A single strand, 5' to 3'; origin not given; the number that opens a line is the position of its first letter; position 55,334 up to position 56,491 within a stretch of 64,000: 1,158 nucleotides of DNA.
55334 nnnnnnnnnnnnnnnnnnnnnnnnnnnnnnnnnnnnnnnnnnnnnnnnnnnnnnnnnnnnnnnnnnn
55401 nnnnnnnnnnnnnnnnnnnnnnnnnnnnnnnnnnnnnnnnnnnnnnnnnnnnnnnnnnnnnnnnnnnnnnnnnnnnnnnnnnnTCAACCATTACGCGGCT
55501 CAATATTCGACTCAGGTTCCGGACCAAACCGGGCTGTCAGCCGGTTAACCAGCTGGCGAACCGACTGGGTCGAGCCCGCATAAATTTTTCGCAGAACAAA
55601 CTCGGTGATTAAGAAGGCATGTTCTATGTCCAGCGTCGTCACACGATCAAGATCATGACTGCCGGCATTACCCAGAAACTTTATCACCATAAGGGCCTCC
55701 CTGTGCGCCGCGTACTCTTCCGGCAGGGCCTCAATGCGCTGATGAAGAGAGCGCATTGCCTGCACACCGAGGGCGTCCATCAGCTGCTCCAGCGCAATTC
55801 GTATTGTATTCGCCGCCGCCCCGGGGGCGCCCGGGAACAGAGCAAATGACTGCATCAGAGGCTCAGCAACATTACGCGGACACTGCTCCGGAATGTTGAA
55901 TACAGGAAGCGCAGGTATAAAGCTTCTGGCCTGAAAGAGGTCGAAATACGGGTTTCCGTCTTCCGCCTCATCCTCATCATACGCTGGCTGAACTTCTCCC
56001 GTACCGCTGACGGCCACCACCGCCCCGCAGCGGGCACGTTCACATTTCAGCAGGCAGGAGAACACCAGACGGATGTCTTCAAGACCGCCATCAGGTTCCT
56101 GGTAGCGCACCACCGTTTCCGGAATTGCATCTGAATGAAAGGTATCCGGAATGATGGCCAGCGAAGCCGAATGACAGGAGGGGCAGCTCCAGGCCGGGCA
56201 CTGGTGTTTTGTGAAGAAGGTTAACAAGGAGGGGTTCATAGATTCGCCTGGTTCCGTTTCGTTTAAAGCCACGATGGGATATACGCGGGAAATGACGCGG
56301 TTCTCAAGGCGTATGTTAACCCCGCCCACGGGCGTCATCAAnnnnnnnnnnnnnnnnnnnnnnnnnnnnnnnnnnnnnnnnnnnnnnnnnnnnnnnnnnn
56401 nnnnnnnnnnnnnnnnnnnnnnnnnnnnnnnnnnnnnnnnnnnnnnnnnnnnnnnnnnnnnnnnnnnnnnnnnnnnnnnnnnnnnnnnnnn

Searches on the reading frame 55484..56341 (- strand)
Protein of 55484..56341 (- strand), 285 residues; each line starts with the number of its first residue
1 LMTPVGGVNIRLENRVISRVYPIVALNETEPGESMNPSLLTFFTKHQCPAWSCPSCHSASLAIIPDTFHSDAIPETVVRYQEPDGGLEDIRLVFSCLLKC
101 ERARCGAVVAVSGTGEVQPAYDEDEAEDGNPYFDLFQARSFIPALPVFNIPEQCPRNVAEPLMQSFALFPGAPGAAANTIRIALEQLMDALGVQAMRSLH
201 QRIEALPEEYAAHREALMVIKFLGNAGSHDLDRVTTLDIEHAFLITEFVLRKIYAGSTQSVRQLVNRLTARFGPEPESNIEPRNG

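Call 4: search_protein_families(library=pfam, proteins=[window:55484-56341:-], max_evalue=1)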
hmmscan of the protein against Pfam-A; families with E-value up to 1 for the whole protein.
window:55484-56341:- (285 aa): 1 family
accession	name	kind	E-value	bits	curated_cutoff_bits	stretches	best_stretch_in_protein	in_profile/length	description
PF13643.11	DUF4145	-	9.7e-17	61.3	23.1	1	172-247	10-88/88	Domain of unknown function (DUF4145)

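Call 5: search_protein_families(library=padloc, proteins=[window:55484-56341:-], max_evalue=1)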
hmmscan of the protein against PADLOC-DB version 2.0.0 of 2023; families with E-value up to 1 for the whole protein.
window:55484-56341:- (285 aa): 1 family
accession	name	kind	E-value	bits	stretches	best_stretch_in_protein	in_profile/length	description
PDLC04109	PD-T7-4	-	0.01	13.3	1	151-229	74-154/211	-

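Call 6: search_protein_families(library=ncbifam, proteins=[window:55484-56341:-], max_evalue=1)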
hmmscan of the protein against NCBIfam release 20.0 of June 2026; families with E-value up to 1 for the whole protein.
window:55484-56341:- (285 aa): 0 families
